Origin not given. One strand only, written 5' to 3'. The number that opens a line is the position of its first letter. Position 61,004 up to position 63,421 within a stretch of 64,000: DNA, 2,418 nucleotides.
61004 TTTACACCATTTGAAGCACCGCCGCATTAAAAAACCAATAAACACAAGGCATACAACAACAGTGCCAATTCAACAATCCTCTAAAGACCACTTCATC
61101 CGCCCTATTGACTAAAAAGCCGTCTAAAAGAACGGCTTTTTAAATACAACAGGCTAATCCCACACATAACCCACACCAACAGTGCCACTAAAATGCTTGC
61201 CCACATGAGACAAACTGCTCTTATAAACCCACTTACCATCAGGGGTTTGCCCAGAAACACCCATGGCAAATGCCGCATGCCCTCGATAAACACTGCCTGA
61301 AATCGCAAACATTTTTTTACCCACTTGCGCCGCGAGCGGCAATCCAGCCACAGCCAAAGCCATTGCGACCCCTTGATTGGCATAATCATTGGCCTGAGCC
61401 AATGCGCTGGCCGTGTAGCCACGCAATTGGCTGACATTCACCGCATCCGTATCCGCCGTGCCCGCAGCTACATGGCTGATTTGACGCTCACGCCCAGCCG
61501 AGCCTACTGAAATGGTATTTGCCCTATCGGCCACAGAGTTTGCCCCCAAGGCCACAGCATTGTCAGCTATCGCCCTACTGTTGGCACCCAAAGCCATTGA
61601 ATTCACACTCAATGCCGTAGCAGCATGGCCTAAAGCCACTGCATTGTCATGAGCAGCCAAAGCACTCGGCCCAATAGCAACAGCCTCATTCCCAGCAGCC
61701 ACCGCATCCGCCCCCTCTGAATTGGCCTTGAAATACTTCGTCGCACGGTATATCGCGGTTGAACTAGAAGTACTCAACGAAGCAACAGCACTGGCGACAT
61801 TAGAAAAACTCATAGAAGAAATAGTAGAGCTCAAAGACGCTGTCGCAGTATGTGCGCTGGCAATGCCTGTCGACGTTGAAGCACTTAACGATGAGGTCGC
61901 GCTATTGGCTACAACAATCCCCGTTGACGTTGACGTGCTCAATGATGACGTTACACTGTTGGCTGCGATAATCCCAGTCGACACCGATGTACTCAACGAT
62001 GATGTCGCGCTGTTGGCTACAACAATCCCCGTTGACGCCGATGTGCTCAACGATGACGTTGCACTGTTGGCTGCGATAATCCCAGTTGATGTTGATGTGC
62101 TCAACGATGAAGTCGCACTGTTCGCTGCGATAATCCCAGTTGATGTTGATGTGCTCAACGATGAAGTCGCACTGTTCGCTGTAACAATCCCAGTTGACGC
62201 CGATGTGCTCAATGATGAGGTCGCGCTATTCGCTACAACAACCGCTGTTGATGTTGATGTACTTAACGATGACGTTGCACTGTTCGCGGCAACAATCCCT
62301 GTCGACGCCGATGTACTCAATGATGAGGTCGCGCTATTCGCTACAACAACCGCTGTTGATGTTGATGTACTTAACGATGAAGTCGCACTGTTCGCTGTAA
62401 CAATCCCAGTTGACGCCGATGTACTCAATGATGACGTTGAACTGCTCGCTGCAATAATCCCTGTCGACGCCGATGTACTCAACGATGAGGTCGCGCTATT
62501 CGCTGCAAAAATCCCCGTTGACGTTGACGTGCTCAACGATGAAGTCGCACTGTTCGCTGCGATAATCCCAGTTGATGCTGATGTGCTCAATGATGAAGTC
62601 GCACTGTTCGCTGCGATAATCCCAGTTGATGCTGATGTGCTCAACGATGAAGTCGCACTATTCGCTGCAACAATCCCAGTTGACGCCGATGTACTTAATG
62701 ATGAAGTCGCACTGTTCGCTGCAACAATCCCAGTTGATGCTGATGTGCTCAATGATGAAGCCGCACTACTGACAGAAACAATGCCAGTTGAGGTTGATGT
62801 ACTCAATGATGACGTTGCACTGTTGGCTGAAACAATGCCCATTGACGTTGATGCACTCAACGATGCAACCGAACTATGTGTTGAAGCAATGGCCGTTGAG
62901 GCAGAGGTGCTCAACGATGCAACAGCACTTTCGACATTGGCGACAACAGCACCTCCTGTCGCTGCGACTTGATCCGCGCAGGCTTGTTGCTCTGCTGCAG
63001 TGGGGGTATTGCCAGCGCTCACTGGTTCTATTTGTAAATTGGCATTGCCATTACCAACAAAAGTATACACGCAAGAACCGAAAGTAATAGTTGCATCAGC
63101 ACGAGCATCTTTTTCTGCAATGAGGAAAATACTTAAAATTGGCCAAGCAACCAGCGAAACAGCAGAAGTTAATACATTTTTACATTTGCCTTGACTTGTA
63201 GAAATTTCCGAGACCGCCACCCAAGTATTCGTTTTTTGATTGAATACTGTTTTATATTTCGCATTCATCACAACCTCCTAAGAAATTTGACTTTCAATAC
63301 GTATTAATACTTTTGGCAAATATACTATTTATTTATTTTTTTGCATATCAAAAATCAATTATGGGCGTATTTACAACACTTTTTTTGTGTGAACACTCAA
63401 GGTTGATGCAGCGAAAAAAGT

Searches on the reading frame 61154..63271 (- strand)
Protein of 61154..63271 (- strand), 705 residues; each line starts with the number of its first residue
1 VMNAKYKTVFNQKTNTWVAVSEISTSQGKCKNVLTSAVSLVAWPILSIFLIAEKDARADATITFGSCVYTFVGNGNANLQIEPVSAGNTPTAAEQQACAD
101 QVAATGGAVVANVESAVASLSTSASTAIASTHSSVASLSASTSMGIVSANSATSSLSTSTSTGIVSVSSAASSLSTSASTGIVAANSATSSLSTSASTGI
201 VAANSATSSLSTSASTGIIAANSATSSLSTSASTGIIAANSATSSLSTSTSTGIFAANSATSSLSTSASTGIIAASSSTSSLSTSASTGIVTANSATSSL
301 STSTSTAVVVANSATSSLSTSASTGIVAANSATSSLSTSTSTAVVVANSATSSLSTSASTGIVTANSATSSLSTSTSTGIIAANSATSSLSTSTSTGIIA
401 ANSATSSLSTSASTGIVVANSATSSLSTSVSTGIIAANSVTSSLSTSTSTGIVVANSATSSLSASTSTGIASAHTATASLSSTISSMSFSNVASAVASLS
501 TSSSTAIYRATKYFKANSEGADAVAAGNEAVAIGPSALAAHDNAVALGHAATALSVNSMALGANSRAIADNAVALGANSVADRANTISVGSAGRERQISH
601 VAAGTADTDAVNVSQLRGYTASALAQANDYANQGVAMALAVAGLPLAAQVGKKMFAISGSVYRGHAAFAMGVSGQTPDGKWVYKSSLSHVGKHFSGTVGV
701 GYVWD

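Call 7: search_protein_families(library=pfam, proteins=[window:61154-63271:-], max_evalue=0.00001)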
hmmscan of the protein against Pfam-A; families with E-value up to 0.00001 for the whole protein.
window:61154-63271:- (705 aa): 2 families
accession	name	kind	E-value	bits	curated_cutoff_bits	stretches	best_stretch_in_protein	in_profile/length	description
PF13018.11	ESPR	-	7.2e-11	42.8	25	1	2-49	1-48/50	Extended Signal Peptide of Type V secretion system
PF05662.19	YadA_stalk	-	6.1e-10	39.8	28.4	1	597-635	1-39/43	Coiled stalk of trimeric autotransporter adhesin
